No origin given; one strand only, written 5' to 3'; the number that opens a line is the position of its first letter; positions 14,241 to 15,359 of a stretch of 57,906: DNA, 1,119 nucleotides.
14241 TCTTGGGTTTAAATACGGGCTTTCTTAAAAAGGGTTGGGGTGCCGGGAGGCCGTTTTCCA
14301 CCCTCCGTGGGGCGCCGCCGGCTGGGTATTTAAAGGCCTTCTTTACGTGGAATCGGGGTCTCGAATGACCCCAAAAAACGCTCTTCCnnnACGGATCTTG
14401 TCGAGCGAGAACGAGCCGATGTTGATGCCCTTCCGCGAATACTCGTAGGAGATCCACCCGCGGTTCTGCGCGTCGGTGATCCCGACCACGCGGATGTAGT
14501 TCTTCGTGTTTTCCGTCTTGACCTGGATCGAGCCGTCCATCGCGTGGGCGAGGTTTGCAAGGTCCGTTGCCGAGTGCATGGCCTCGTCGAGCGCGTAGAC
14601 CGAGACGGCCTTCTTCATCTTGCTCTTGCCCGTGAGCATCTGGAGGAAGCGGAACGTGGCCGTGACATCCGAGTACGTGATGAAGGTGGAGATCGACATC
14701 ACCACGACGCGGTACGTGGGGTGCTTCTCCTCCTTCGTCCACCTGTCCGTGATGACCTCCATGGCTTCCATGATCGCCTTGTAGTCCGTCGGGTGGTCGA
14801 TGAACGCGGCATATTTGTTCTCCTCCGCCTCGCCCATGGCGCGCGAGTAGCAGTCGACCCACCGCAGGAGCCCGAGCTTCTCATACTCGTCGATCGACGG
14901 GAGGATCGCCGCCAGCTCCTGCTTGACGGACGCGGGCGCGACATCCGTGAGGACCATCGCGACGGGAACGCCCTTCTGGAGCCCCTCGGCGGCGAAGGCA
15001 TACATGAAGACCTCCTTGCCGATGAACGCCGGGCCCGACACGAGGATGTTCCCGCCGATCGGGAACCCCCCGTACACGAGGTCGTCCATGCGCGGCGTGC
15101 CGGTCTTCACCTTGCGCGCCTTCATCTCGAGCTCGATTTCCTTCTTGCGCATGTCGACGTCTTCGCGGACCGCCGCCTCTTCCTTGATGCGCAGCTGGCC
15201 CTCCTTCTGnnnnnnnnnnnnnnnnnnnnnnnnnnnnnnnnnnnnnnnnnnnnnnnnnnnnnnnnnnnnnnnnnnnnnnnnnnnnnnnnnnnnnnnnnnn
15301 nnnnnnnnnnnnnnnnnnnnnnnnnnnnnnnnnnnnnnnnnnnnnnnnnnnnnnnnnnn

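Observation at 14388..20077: Tandem giant coiled-coil proteins, each capped by a RecA/KaiC-type P-loop domain: candidate undescribed archaeal filament- or tether-ATPase pair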

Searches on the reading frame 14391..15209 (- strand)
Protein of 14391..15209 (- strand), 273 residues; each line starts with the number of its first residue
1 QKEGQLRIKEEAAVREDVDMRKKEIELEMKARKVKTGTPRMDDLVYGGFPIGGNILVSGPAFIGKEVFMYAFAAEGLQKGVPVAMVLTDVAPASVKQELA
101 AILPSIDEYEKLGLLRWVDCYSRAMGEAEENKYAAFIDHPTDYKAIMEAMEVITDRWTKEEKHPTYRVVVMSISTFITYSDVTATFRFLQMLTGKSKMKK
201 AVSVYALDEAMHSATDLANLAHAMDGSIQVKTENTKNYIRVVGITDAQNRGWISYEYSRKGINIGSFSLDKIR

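Call 8: find_homologous_proteins(query=window:14391-15209:-, max_evalue=0.001)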
Query window:14391-15209:- (273 aa): 10 proteins with E <= 0.001 among 1088 candidates.
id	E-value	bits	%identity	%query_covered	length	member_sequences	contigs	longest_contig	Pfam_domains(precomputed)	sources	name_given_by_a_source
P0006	3.7e-147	507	82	100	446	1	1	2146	PF06745.20,PF23365.2,PF05625.18,PF24336.2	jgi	jgi:KaiC/GvpD/RAD55 family RecA-like ATPase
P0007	8.2e-137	473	84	90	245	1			PF06745.20,PF23365.2,PF05625.18,PF24336.2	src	-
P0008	3.1e-106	372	91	67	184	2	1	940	PF24336.2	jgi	jgi:KaiC/GvpD/RAD55 family RecA-like ATPase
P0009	1.5e-100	354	81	69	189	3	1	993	PF23365.2,PF24336.2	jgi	jgi:KaiC/GvpD/RAD55 family RecA-like ATPase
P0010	3.6e-93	330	84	63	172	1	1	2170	PF23365.2,PF24336.2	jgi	jgi:KaiC/GvpD/RAD55 family RecA-like ATPase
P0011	4.9e-84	300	48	99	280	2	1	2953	PF06745.20,PF23365.2,PF05625.18,PF24336.2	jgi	jgi:KaiC/GvpD/RAD55 family RecA-like ATPase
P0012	1.3e-76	275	45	99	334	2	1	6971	PF06745.20,PF05625.18,PF24336.2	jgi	jgi:KaiC/GvpD/RAD55 family RecA-like ATPase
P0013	2.6e-59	219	40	100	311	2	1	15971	PF06745.20,PF24336.2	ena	-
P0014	1.1e-55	207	44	86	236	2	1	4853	PF06745.20,PF24336.2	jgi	jgi:KaiC/GvpD/RAD55 family RecA-like ATPase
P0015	9.0e-53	197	41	88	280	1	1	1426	PF06745.20,PF05625.18,PF24336.2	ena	-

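Call 9: find_encoding_contigs(protein=P0013, flank=10000, max_places=3)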
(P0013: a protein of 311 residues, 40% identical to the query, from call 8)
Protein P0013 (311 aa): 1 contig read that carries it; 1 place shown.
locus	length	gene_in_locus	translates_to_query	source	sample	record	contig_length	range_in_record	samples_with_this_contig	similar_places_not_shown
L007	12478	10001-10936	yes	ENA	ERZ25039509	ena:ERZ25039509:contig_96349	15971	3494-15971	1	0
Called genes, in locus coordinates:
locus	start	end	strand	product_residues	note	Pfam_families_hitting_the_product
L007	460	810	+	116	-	-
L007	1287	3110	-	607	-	PF00557:Peptidase_M24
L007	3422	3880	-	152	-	PF00334:NDK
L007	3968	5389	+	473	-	PF13489:Methyltransf_23 (weak), PF08241:Methyltransf_11, PF08242:Methyltransf_12, PF13649:Methyltransf_25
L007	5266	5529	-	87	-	-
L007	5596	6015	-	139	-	PF01246:Ribosomal_L24e, PF06467:zf-FCS (weak)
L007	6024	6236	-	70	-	PF01200:Ribosomal_S28e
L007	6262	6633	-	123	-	PF01248:Ribosomal_L7Ae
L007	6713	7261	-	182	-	PF01738:DLH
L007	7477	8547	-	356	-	PF00579:tRNA-synt_1b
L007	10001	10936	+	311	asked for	PF06745:ATPase, PF24336:DUF7504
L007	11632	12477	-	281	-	?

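Call 10: find_encoding_contigs(protein=P0012, flank=10000, max_places=3)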
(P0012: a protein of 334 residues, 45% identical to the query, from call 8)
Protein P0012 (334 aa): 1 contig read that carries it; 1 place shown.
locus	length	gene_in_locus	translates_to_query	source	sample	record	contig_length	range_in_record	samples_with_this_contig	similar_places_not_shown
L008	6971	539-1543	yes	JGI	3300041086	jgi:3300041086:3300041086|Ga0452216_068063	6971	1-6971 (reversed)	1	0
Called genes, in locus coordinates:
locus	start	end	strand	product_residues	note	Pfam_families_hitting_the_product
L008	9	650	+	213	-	-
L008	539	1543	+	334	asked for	PF05625:PAXNEB (faint), PF06745:ATPase, PF24336:DUF7504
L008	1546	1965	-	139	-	-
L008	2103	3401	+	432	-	PF22641:TiaS_TCKD, PF08489:TiaS_FLD, PF01336:tRNA_anti-codon, PF23783:Zn_ribbon_TiaS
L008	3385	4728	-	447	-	PF00202:Aminotran_3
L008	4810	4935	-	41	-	PF18930:DUF5679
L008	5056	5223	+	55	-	PF01192:RNA_pol_Rpb6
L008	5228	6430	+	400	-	PF03952:Enolase_N, PF00113:Enolase_C, PF13378:MR_MLE_C (weak)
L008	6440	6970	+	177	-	?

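Call 15: search_solved_structures(query=window:14391-15209:-, max_evalue=0.01, show_alignments=2)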
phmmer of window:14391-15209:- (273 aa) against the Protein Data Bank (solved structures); distinct sequences matched with E-value up to 0.01: 44.
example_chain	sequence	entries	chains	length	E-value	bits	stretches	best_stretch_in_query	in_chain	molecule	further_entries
2dr3_A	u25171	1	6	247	2.3e-15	60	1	31-190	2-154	UPF0273 protein PH0284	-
2zts_A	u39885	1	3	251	5.7e-11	45.6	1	30-134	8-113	Putative uncharacterized protein PH0186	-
8zn7_D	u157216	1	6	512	1.5e-10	44.2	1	28-101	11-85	KaiC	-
8zn6_F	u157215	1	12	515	1.9e-10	43.8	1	28-95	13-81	KaiC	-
7dy1_A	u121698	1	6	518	4.9e-10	42.5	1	33-186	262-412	Circadian clock protein kinase KaiC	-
4o0m_A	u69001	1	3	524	5.1e-10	42.4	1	33-186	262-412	Circadian clock protein kinase KaiC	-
5jwq_A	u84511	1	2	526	7.9e-10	41.8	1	33-186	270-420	Circadian clock protein kinase KaiC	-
8zn5_B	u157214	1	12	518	9.9e-10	41.5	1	30-120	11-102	KaiC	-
8jon_A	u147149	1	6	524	6e-09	39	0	33-153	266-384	Circadian clock oscillator protein KaiC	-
8db3_A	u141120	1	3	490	1.5e-08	37.6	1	33-107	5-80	Circadian clock protein KaiC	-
8fwi_A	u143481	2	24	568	1.8e-08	37.4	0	33-107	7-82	Circadian clock protein KaiC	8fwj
8dba_A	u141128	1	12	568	2e-08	37.2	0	33-107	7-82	Circadian clock protein KaiC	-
7dyi_A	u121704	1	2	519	2.1e-07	33.9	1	32-79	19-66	Circadian clock protein kinase KaiC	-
3k0c_A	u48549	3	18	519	3.7e-07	33.1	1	32-79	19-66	Circadian clock protein kinase KaiC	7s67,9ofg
1u9i_A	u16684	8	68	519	3.7e-07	33.1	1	32-79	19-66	KaiC | Circadian clock protein kinase kaiC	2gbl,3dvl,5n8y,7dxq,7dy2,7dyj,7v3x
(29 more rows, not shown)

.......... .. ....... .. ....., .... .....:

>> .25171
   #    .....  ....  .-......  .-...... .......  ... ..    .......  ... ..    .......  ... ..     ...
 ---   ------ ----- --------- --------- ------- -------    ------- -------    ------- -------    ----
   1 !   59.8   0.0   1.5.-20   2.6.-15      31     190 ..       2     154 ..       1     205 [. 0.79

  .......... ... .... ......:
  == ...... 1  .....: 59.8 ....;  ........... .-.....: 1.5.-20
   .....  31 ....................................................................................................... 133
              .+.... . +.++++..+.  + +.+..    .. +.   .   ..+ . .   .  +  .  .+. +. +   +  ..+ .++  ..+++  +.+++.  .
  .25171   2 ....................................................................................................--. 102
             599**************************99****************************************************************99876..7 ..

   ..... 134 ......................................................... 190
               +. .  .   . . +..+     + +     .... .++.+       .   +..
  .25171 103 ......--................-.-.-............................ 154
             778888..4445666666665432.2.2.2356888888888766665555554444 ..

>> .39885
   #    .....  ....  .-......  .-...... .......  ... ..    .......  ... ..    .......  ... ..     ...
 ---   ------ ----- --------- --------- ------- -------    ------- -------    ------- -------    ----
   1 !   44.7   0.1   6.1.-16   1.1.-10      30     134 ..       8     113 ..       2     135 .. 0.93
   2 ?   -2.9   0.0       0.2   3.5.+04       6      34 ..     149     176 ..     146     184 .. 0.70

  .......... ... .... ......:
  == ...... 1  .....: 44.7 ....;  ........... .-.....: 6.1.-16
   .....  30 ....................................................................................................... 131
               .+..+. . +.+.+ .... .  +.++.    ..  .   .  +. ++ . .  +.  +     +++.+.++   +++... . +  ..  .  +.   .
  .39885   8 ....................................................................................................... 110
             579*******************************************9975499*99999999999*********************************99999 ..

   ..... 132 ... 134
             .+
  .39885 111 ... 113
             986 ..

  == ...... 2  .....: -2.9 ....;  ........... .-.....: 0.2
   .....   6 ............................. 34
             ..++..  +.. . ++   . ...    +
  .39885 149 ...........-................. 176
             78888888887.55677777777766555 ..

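Call 21: find_related_loci(query=A1, collection=genome_contigs, flank=10000)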
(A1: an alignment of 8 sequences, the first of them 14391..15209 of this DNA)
Query A1 (273 aa) in genome_contigs; peptide patterns used: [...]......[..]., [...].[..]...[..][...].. (x = any residue, [..] = any of these).
599 stretches matched a pattern (row limit reached: there are more); 446 encode a relative of the query (tblastn E <= 1e-3); the best 80 are kept; 80 distinct loci.
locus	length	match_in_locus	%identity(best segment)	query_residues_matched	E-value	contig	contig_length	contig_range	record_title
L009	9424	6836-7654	97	1-273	0e+0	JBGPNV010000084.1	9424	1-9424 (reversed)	MAG: Thermoplasmata archaeon isolate OBJ_0618_7090110_206 k141_6160059_length_9424_cov_9.0000, whole genome shotgun sequ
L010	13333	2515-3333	90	1-273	6e-173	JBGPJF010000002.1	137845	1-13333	MAG: Thermoplasmata archaeon isolate OBJ_0618_7090110_316 k141_10863401_length_137845_cov_18.6599, whole genome shotgun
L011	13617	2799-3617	77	1-273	8e-154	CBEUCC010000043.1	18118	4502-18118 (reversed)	MAG TPA_asm: uncultured Thermoplasmata archaeon isolate SRR19160658_concoct_66 genome assembly, contig: ERZ26800495.230,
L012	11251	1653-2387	53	27-273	1e-90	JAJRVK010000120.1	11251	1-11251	MAG: archaeon isolate Dive96_bin10.379 k141_4290845, whole genome shotgun sequence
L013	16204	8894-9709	47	2-273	3e-90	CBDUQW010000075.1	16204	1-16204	MAG TPA_asm: uncultured Thermoplasmata archaeon isolate SRR22302361_binner123_Refined_80 genome assembly, contig: ERZ257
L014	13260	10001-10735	53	27-273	4e-90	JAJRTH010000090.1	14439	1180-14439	MAG: archaeon isolate Dive96_bin1.310 k141_4958899, whole genome shotgun sequence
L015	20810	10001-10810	50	2-273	3e-89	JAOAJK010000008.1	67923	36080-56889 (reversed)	MAG: Thermoplasmata archaeon isolate SKW197 NODE_8_length_67923_cov_14.690136, whole genome shotgun sequence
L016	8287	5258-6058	46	5-273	1e-88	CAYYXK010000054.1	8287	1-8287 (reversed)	MAG TPA_asm: uncultured Thermoplasmata archaeon isolate SRP141559_co1_62 genome assembly, contig: NODE_5289_length_8287_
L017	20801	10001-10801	46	5-273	2e-88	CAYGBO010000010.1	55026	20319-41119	MAG TPA_asm: uncultured Methanomassiliicoccales archaeon isolate ERP108616_co2_547 genome assembly, contig: NODE_582_len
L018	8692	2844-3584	49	25-273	3e-88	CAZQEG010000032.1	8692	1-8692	MAG TPA_asm: uncultured Thermoplasmata archaeon isolate binchicken_co164_190 genome assembly, contig: NODE_3067_length_8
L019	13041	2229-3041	47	1-273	7e-88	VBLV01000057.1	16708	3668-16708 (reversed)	MAG: Methanobacteriota archaeon isolate EA_6 14_0903_13_40cm_scaffold_5949, whole genome shotgun sequence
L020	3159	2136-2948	46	1-273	1e-88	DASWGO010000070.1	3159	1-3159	MAG TPA_asm: Thermoplasmata archaeon isolate SMAG_U2818 k141_2152981, whole genome shotgun sequence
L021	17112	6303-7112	48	2-273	3e-87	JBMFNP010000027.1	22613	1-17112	MAG: Thermoplasmata archaeon isolate KM4338-14 NODE_27_length_22613_cov_14.279952, whole genome shotgun sequence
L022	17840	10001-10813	46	1-273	2e-87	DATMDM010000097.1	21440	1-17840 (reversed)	MAG TPA_asm: Thermoplasmata archaeon isolate SMAG_U13408 k141_787123, whole genome shotgun sequence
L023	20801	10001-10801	48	5-273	5e-87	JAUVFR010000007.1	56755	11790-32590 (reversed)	MAG: Methanobacteriota archaeon isolate CSMAG_355 CSMAG_355_k127_590619_length_56755_cov_36.3056, whole genome shotgun s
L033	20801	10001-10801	45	5-273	3e-85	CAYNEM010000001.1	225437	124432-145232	MAG TPA_asm: uncultured Methanomassiliicoccales archaeon isolate SRP119689_co1_217 genome assembly, contig: NODE_26_leng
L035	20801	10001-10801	45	5-273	1e-84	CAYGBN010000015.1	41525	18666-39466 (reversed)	MAG TPA_asm: uncultured Methanomassiliicoccales archaeon isolate ERP108616_co2_28 genome assembly, contig: NODE_1060_len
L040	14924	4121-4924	45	5-273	4e-82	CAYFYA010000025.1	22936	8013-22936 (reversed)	MAG TPA_asm: uncultured Methanomassiliicoccales archaeon isolate ERP108616_co2_123 genome assembly, contig: NODE_3142_le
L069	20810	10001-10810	43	2-273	2e-78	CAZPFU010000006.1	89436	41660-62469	MAG TPA_asm: uncultured Methanomassiliicoccus sp. isolate SRP278314_co1_200 genome assembly, contig: NODE_305_length_894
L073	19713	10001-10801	45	5-273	1e-78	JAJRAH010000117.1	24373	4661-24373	MAG: Methanomassiliicoccales archaeon isolate OWC_0007 OWC_0007_k121_9454776, whole genome shotgun sequence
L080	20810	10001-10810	43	2-273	3e-78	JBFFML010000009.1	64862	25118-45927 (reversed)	MAG: Thermoplasmata archaeon isolate Mix_mud18.2022.04.47 k141_1005804_length_64862_cov_23.7918, whole genome shotgun se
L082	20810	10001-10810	44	2-273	9e-78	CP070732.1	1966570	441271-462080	MAG: Methanobacteriota archaeon isolate bin41 chromosome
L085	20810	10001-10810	44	2-273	3e-77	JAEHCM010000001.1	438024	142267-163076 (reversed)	MAG: Thermoplasmata archaeon isolate SG225.bin4 NODE_1_length_438024_cov_10.919648, whole genome shotgun sequence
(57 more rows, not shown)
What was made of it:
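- On Thermoplasmata coiled-coil + iKaiC family (defined here): p2: The family was recovered in at least 446 GTDB species genomes, and the best 80 are all Thermoplasmata or Methanomassiliicoccales MAGs (call 21).
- The p2 family is widespread in Thermoplasmata, which suggests a core role (call 21).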

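Call 38: search_protein_families(library=pfam, proteins=[L082:8381-10813:+, L035:8231-10804:+, L015:8240-10813:+, L013:7391-9712:+, L013:2537-7270:+, L069:9086-10813:+], max_evalue=0.01)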
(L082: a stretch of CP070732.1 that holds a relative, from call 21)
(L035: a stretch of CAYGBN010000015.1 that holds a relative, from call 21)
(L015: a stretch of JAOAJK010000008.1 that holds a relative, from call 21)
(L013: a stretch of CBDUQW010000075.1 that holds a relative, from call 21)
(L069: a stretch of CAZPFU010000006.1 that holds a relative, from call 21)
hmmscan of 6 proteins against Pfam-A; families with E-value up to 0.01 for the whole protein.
L082:8381-10813:+ (810 aa): 12 families
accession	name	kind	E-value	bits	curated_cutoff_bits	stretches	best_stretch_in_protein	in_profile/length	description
PF06745.19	ATPase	-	1.3e-18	67.7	26.6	1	573-774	1-194/231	KaiC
PF24336.1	DUF7504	-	5.3e-16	60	27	1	591-766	1-178/179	Family of unknown function (DUF7504)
PF14520.12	HHH_5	-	4.7e-13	49.8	27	1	60-115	2-57/57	Helix-hairpin-helix domain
PF23365.1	DUF7090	-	6.8e-08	32.9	27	1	588-769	14-184/192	Family of unknown function (DUF7090)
PF05625.17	PAXNEB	-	1.6e-05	24.6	28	1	574-638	20-85/366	PAXNEB protein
PF00633.29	HHH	-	1.8e-05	24.8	24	0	85-107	3-25/30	Helix-hairpin-helix motif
PF25453.1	DUF7898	-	0.0011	19.8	27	0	61-98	5-42/80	Domain of unknown function (DUF7898)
PF12836.13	HHH_3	-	0.0011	19.4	27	0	86-112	7-33/65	Helix-hairpin-helix motif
PF14417.12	MEDS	-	0.0013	19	29.8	0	608-670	17-82/161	MEDS: MEthanogen/methylotroph, DcmR Sensory domain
PF00154.27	RecA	-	0.0015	18.4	27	0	564-628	24-89/262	recA bacterial DNA recombination protein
PF10391.15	DNA_pol_lambd_f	-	0.0033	17.7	29.8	0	62-102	3-43/51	Fingers domain of DNA polymerase lambda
PF12826.13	HHH_2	-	0.0078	16.8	27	1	71-110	14-52/64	Helix-hairpin-helix motif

L035:8231-10804:+ (857 aa): 9 families
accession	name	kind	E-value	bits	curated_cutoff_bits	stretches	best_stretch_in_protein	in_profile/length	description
PF06745.19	ATPase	-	1.3e-15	57.9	26.6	1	621-818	2-191/231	KaiC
PF24336.1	DUF7504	-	1.3e-11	45.7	27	1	670-813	33-178/179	Family of unknown function (DUF7504)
PF14520.12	HHH_5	-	3.3e-10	40.7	27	1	59-110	3-54/57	Helix-hairpin-helix domain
PF23365.1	DUF7090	-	1.3e-05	25.5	27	1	701-816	71-184/192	Family of unknown function (DUF7090)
PF12836.13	HHH_3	-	0.00012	22.5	27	0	87-109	10-32/65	Helix-hairpin-helix motif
PF12826.13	HHH_2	-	0.00018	22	27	1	64-112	9-56/64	Helix-hairpin-helix motif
PF14417.12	MEDS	-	0.0009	19.5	29.8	1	655-709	17-74/161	MEDS: MEthanogen/methylotroph, DcmR Sensory domain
PF05625.17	PAXNEB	-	0.0013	18.3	28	1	622-685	21-85/366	PAXNEB protein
PF00633.29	HHH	-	0.0034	17.6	24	0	88-108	8-28/30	Helix-hairpin-helix motif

L015:8240-10813:+ (857 aa): 7 families
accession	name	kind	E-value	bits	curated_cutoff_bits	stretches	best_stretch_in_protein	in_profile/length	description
PF06745.19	ATPase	-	2e-17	63.8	26.6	1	620-820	1-193/231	KaiC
PF24336.1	DUF7504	-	3.4e-17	63.9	27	1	638-813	1-178/179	Family of unknown function (DUF7504)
PF05625.17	PAXNEB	-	4.4e-07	29.7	28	1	620-679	19-79/366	PAXNEB protein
PF13240.11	Zn_Ribbon_1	-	2.9e-06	27.3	25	1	18-39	2-23/23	zinc-ribbon domain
PF23365.1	DUF7090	-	6.7e-06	26.4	27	1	719-815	90-183/192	Family of unknown function (DUF7090)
PF13248.11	Zn_ribbon_3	-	6.6e-05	22.7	27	1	15-37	2-24/26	zinc-ribbon domain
PF12773.13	DZR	-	0.00068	20.2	27.3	1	17-36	26-45/45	Double zinc ribbon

L013:7391-9712:+ (773 aa): 5 families
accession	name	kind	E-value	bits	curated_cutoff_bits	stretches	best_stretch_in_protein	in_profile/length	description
PF06745.19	ATPase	-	3.4e-17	63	26.6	1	535-735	2-196/231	KaiC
PF24336.1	DUF7504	-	2.5e-08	35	27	1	552-726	1-175/179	Family of unknown function (DUF7504)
PF23365.1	DUF7090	-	4.6e-06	26.9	27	1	618-731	74-183/192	Family of unknown function (DUF7090)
PF05625.17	PAXNEB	-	5.2e-05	22.9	28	0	536-603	21-89/366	PAXNEB protein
PF14417.12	MEDS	-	0.0023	18.2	29.8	1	570-643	18-91/161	MEDS: MEthanogen/methylotroph, DcmR Sensory domain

L013:2537-7270:+ (1577 aa): 1 family
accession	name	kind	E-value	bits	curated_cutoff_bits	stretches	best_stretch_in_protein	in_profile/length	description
PF07088.17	GvpD_P-loop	-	1.1e-08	35.7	24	1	1353-1539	3-180/189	GvpD gas vesicle protein, P-loop domain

L069:9086-10813:+ (575 aa): 5 families
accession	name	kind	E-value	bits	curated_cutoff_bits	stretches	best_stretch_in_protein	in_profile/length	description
PF06745.19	ATPase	-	4.7e-21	75.7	26.6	1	338-536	1-191/231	KaiC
PF24336.1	DUF7504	-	9.3e-13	49.5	27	1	386-531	31-178/179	Family of unknown function (DUF7504)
PF23365.1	DUF7090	-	2.6e-08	34.3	27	1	427-535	81-185/192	Family of unknown function (DUF7090)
PF05625.17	PAXNEB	-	1.1e-05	25.1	28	1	338-402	19-84/366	PAXNEB protein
PF14417.12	MEDS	-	0.0023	18.2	29.8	0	373-441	17-88/161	MEDS: MEthanogen/methylotroph, DcmR Sensory domain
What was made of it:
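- On GvpD_P-loop (PF07088) family: p1 C-domain: The L013 orthologue scores 35.7 bits (call 38).
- Canonical p2 proteins carry an N-terminal Zn-ribbon and an HHH_5 helix-hairpin-helix domain (Pfam 5e-13; call 38).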

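Call 45: search_protein_families(library=pfam, proteins=[L033:11562-11999:-, L073:6532-7083:-, L080:11692-12687:+, L085:12701-14455:+, L040:1126-1647:+], max_evalue=0.01)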
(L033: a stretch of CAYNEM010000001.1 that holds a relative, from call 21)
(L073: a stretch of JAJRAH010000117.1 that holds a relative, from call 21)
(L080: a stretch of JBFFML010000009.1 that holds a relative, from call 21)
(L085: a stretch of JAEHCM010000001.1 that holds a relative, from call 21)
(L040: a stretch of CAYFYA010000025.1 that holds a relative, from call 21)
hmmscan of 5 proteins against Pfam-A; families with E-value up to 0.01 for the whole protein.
L033:11562-11999:- (145 aa): 0 families

L073:6532-7083:- (183 aa): 1 family
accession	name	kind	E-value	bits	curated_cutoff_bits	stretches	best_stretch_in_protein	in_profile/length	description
PF04407.17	DUF531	-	3.2e-61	206.8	25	1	6-176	1-168/170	Protein of unknown function (DUF531)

L080:11692-12687:+ (331 aa): 1 family
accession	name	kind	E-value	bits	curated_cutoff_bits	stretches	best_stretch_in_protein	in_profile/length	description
PF23960.2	DUF7289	-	3.5e-05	23.9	27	1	174-285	109-216/238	Family of unknown function (DUF7289)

L085:12701-14455:+ (584 aa): 2 families
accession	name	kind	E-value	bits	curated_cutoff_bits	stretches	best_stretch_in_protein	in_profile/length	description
PF00437.27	T2SSE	-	6.6e-33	114.3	24.9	1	242-455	67-276/370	Type II/IV secretion system protein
PF23989.1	PilB3_C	-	0.00027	21.5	27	1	503-565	9-71/83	PilB3-like, C-terminal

L040:1126-1647:+ (173 aa): 4 families
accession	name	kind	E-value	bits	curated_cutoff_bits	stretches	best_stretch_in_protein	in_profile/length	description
PF00364.28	Biotin_lipoyl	-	1.3e-17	63.8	22.1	1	94-160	2-73/73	Biotin-requiring enzyme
PF13437.12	HlyD_3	-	0.00011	23.3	22.2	0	94-123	1-30/106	HlyD family secretion protein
PF13533.13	Biotin_lipoyl_2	-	0.00014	22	29.8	0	95-114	3-22/32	Biotin-lipoyl like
PF01597.25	GCV_H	-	0.0053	17.1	22.2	0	101-143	31-74/122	Glycine cleavage H-protein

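Call 88: search_protein_families(library=phrogs, proteins=[window:14391-15209:-], max_evalue=0.01)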
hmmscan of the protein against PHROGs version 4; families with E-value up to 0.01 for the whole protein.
window:14391-15209:- (273 aa): 2 families
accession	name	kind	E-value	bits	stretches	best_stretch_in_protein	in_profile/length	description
phrog_8337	-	DNA, RNA and nucleotide metabolism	0.0035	17.8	0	26-98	42-114/273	DNA repair protein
phrog_97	-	other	0.0067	16.7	0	31-78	47-102/506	UvsX-like recombinase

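Call 89: search_protein_families(library=pfam, proteins=[L033:11562-11999:-], max_evalue=10)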
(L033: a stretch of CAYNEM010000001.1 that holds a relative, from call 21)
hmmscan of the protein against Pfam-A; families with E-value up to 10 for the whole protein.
L033:11562-11999:- (145 aa): 2 families
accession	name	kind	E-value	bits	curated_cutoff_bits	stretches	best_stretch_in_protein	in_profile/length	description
PF00816.26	Histone_HNS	-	0.11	12.8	25.6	1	83-95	12-24/38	H-NS histone C-terminal domain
PF24782.2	WD40_MABP1-WDR62_2nd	-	0.31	10.4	290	1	12-47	99-133/341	MABP1/WDR62 second WD40 domain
